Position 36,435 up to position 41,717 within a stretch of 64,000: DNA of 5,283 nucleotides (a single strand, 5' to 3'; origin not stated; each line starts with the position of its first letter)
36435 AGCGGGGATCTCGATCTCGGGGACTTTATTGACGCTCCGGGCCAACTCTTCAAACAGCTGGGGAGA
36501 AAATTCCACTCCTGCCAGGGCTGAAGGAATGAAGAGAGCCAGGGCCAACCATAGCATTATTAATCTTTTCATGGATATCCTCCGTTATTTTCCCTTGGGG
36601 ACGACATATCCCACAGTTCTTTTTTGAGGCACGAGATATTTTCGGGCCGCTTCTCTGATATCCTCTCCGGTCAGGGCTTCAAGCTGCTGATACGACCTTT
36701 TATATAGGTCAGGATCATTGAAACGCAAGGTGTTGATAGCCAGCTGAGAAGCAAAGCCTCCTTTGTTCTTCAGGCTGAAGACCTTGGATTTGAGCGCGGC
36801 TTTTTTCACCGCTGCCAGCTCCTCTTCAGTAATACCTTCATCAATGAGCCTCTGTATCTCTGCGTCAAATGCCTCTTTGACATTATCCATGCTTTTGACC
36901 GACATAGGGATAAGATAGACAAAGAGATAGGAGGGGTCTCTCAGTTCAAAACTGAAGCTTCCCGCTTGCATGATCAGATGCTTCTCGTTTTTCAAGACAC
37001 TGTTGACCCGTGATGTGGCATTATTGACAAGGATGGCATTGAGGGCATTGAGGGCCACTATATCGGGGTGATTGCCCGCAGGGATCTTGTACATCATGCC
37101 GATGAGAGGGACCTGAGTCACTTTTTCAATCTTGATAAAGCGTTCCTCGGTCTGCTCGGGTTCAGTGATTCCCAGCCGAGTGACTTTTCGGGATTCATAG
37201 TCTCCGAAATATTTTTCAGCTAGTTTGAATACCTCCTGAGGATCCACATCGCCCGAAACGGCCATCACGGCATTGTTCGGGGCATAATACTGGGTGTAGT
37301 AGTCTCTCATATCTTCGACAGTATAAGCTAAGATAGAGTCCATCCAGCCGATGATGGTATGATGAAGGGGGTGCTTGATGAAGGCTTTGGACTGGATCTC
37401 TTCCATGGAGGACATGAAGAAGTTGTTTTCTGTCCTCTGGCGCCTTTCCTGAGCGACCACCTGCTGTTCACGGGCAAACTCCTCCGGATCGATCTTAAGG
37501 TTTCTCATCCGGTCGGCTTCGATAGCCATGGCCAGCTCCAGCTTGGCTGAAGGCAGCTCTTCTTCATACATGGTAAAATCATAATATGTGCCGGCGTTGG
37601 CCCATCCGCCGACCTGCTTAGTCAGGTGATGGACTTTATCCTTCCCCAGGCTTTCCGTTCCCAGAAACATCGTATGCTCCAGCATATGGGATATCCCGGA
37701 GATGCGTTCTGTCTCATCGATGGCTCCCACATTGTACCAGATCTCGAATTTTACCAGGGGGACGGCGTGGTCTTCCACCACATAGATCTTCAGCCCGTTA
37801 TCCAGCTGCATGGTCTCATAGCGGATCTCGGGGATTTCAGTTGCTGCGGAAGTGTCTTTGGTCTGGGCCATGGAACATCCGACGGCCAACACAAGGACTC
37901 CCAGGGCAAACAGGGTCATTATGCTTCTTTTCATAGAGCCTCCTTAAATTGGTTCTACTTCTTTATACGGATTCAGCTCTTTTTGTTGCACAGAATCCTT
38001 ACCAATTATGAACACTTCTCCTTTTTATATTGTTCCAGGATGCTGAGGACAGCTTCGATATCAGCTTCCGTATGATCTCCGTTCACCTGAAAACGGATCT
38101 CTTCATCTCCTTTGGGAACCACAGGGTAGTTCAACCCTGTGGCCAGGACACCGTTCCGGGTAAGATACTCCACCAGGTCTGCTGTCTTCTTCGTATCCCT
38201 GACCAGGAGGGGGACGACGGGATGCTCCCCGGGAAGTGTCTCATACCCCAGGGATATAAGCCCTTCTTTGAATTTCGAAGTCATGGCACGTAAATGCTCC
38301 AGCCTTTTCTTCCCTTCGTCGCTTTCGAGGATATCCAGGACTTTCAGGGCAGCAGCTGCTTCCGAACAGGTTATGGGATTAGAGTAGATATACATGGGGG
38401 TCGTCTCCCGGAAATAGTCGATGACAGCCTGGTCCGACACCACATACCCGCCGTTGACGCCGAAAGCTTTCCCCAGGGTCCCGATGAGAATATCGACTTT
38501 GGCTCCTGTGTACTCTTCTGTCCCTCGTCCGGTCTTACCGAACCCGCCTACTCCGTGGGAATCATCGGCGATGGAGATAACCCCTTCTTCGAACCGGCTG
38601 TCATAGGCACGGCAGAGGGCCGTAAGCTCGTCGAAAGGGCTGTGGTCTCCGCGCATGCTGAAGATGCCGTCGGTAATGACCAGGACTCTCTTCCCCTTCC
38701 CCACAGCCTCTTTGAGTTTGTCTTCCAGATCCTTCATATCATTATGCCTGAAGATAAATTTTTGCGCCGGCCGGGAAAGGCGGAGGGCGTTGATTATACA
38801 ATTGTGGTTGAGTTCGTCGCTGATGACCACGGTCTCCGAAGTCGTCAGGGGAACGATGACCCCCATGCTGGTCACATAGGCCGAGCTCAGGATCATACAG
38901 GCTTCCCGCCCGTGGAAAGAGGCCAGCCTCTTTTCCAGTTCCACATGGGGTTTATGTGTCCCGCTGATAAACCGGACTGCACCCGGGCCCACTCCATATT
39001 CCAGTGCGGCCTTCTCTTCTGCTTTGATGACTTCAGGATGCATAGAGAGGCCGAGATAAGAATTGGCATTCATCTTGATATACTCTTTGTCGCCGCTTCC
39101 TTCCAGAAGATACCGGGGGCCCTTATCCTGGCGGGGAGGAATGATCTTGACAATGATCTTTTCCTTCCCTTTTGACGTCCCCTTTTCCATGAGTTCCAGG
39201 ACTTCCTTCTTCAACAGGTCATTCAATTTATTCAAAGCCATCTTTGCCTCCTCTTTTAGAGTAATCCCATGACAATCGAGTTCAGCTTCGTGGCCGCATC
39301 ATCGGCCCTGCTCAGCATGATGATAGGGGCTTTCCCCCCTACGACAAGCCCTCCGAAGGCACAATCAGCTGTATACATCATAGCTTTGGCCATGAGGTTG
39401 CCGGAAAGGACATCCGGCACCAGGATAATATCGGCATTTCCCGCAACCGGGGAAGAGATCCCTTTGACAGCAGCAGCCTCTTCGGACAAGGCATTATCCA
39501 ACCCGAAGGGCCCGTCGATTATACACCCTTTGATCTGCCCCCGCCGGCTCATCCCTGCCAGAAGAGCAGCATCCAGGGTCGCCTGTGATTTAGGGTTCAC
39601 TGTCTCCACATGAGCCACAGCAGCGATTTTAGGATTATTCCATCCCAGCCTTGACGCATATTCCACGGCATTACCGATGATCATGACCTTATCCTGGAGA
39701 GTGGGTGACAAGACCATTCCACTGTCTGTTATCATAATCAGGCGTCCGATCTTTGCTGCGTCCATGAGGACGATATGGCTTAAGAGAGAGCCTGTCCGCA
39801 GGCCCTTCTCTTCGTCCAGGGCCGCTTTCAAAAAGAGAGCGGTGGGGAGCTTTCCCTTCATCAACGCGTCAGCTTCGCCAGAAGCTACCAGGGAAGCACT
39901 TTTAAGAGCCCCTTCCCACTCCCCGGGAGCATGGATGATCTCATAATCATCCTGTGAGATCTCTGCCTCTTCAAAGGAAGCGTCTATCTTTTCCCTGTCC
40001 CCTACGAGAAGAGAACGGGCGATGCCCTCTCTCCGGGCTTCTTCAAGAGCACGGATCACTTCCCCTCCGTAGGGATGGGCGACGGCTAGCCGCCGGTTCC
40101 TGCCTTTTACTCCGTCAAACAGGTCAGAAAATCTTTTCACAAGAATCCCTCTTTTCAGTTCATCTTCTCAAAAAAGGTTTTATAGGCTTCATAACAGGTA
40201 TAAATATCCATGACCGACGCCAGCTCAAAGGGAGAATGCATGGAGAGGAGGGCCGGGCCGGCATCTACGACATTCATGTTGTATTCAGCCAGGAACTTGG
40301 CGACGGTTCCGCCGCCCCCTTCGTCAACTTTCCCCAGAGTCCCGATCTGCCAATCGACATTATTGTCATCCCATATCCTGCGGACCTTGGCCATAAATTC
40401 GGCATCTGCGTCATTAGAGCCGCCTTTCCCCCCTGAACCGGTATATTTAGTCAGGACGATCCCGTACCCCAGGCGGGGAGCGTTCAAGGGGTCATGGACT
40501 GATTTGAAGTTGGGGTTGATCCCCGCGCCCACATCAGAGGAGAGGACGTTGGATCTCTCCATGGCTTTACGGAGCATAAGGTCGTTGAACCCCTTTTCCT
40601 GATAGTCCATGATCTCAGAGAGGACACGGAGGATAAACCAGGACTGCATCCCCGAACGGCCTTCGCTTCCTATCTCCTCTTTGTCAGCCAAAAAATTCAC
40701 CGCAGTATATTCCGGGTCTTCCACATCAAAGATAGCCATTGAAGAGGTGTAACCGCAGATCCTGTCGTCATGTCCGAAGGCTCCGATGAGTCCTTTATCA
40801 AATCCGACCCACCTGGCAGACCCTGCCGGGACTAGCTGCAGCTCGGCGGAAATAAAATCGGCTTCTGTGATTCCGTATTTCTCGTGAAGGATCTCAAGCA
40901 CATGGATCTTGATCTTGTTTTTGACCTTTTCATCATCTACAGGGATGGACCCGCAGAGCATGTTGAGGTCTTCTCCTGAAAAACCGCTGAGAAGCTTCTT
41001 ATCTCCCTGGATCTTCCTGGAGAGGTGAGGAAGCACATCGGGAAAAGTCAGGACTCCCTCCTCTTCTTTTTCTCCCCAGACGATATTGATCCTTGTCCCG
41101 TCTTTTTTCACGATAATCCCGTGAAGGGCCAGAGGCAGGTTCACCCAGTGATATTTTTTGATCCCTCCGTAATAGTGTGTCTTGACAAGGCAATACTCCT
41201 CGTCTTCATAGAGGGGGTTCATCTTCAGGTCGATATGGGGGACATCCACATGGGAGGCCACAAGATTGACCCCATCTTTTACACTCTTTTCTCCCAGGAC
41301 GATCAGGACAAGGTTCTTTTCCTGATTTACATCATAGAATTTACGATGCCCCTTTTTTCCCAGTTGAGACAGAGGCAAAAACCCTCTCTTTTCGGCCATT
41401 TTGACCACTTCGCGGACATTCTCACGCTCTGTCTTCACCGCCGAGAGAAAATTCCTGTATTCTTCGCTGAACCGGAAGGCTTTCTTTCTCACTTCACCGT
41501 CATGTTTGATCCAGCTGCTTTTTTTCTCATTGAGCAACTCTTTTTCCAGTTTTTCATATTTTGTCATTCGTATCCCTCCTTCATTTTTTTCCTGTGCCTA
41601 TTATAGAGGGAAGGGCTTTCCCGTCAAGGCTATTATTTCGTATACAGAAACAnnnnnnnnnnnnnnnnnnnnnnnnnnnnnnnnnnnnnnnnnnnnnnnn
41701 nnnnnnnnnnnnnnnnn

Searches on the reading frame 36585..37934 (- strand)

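Call 8: search_protein_families(library=pfam, proteins=[window:36585-37934:-])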
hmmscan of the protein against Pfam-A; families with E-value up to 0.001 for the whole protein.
window:36585-37934:- (449 aa): 2 families
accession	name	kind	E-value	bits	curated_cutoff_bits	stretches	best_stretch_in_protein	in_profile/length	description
PF05193.26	Peptidase_M16_C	-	3e-36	125.4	23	1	205-379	3-180/181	Peptidase M16 inactive domain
PF00675.25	Peptidase_M16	-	9.1e-22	78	22.3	1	54-195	6-146/149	Insulinase (Peptidase family M16)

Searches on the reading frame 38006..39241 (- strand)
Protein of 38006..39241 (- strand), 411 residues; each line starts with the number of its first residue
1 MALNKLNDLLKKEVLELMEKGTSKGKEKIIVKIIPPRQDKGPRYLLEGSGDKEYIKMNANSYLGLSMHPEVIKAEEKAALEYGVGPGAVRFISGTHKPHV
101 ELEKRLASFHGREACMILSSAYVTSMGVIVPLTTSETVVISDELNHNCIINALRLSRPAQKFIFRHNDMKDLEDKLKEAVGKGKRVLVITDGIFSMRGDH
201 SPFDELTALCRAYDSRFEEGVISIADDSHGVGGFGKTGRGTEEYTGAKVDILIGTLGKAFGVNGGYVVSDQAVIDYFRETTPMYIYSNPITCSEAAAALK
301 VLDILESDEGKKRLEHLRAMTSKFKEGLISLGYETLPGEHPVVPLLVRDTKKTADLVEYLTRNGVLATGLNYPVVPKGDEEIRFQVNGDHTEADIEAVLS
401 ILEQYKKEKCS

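Call 8: search_protein_families(library=pfam, proteins=[window:38006-39241:-])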
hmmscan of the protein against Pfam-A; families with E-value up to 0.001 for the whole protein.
window:38006-39241:- (411 aa): 1 family
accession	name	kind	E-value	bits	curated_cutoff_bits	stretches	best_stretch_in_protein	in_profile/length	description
PF00155.27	Aminotran_1_2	-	8.6e-39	134.2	19.7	1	53-400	2-359/361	Aminotransferase class I and II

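Call 52: search_protein_families(library=ncbifam, proteins=[window:38006-39241:-], max_evalue=1e-10)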
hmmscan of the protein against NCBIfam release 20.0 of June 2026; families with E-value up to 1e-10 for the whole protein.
window:38006-39241:- (411 aa): 11 families
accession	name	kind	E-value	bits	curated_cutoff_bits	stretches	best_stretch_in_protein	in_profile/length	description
NF005394.0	PRK06939.1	equivalog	3.2e-102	342.2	460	1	49-408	39-393/397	glycine C-acetyltransferase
TIGR00858.1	bioF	equivalog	2.2e-92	309.6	426.45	1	51-402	20-364/365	8-amino-7-oxononanoate synthase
TIGR01825.1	gly_Cac_T_rel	subfamily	4.3e-91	305.5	535.4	1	51-408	32-381/385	BioF/Kbl family PLP-dependent acyltransferase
TIGR01822.1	2am3keto_CoA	equivalog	1.5e-90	304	493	1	11-404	6-385/393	glycine C-acetyltransferase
NF047600.1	SerpalmtaseCFB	equivalog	9e-76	255.1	640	1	52-406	43-389/395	serine palmitoyltransferase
TIGR01821.1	5aminolev_synth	equivalog_domain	1.5e-71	241.4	338.55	1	56-404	49-392/402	5-aminolevulinate synthase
NF047599.1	SerpalmtaseBetaP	equivalog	3.1e-67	227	500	1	51-408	42-392/394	serine palmitoyltransferase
NF047603.1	SerpalmtaseAlphaP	equivalog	2.6e-51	174.5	670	1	52-404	45-391/399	serine palmitoyltransferase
NF005526.0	PRK07179.1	equivalog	1.7e-45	155.4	428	1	43-407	44-397/407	alpha-hydroxyketone-type quorum-sensing autoinducer synthase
NF005697.0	PRK07505.1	subfamily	2.1e-36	125.4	342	1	45-408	41-401/405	hypothetical protein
NF004608.1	PRK05937.1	equivalog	9.4e-27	93.7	399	1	84-409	41-349/366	8-amino-7-oxononanoate synthase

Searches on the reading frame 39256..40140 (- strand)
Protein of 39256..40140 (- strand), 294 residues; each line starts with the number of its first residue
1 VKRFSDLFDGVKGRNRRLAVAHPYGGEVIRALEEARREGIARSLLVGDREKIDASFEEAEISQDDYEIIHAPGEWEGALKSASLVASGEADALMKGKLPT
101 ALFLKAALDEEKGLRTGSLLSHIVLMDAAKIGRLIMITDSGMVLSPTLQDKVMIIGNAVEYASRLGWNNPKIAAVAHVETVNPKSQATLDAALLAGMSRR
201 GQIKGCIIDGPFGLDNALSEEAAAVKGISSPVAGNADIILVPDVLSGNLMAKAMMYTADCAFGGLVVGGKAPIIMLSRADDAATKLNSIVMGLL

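Call 8: search_protein_families(library=pfam, proteins=[window:39256-40140:-])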
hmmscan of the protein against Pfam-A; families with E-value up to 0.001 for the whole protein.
window:39256-40140:- (294 aa): 1 family
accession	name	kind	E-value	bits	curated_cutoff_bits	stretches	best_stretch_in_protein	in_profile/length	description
PF01515.24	PTA_PTB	-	2.1e-43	149.4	24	1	80-291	107-317/319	Phosphate acetyl/butaryl transferase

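Call 52: search_protein_families(library=ncbifam, proteins=[window:39256-40140:-], max_evalue=1e-10)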
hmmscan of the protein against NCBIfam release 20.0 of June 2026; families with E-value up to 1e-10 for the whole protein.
window:39256-40140:- (294 aa): 9 families
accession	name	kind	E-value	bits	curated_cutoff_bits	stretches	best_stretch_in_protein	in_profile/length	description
NF004472.0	PRK05805.1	subfamily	2.5e-104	348.6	399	1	1-292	2-294/302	phosphate butyryltransferase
TIGR02706.1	P_butyryltrans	equivalog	2.3e-100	335.5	410.5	1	5-292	2-290/294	phosphate butyryltransferase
NF005837.0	PRK07742.1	equivalog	3e-93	312.4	409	1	14-292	14-293/299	phosphate butyryltransferase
NF006045.0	PRK08190.1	subfamily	9.8e-89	298.3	282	1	11-292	171-453/467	bifunctional enoyl-CoA hydratase/phosphate acetyltransferase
NF008852.0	PRK11890.1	subfamily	6.5e-81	271.8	413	1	15-292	22-299/315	phosphate acetyltransferase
TIGR02709.1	branched_ptb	equivalog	2.9e-37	128.8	475.15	1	66-290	45-266/271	branched-chain phosphotransacylase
NF007233.1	PRK09653.1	subfamily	1.4e-17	64.2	310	1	82-279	107-302/319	phosphotransacetylase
TIGR00651.1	pta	equivalog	1.4e-15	57.6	311.2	1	82-279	94-290/304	phosphate acetyltransferase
NF004167.0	PRK05632.1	equivalog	1.3e-11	43.9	418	0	84-278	493-685/708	phosphate acetyltransferase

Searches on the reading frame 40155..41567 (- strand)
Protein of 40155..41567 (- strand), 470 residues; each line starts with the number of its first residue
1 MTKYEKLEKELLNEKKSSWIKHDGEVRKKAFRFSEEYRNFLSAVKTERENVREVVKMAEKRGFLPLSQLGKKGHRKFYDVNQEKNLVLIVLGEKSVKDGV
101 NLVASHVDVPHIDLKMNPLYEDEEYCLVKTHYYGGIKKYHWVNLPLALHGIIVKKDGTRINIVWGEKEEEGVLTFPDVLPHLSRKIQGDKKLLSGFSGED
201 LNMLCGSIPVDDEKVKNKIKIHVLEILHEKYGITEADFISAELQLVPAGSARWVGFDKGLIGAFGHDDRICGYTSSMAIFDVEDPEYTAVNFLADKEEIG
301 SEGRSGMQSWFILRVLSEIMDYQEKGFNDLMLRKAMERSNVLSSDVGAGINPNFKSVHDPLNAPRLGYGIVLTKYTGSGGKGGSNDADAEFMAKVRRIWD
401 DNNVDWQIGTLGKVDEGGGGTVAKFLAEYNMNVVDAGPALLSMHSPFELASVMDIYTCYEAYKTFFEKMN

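Call 8: search_protein_families(library=pfam, proteins=[window:40155-41567:-])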
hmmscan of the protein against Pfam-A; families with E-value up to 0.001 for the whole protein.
window:40155-41567:- (470 aa): 1 family
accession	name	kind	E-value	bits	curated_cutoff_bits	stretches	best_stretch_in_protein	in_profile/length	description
PF02127.20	Peptidase_M18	-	6.4e-84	282.7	24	1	40-466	1-432/432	Aminopeptidase I zinc metalloprotease (M18)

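Call 52: search_protein_families(library=ncbifam, proteins=[window:40155-41567:-], max_evalue=1e-10)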
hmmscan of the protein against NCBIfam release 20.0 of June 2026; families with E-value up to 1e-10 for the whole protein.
window:40155-41567:- (470 aa): 2 families
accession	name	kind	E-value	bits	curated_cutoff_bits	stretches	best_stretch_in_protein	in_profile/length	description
NF002600.0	PRK02256.1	equivalog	1.2e-194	647.2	529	1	9-468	3-462/463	aminopeptidase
NF002759.0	PRK02813.1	equivalog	9.7e-57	192.8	356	1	32-468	7-429/430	M18 family aminopeptidase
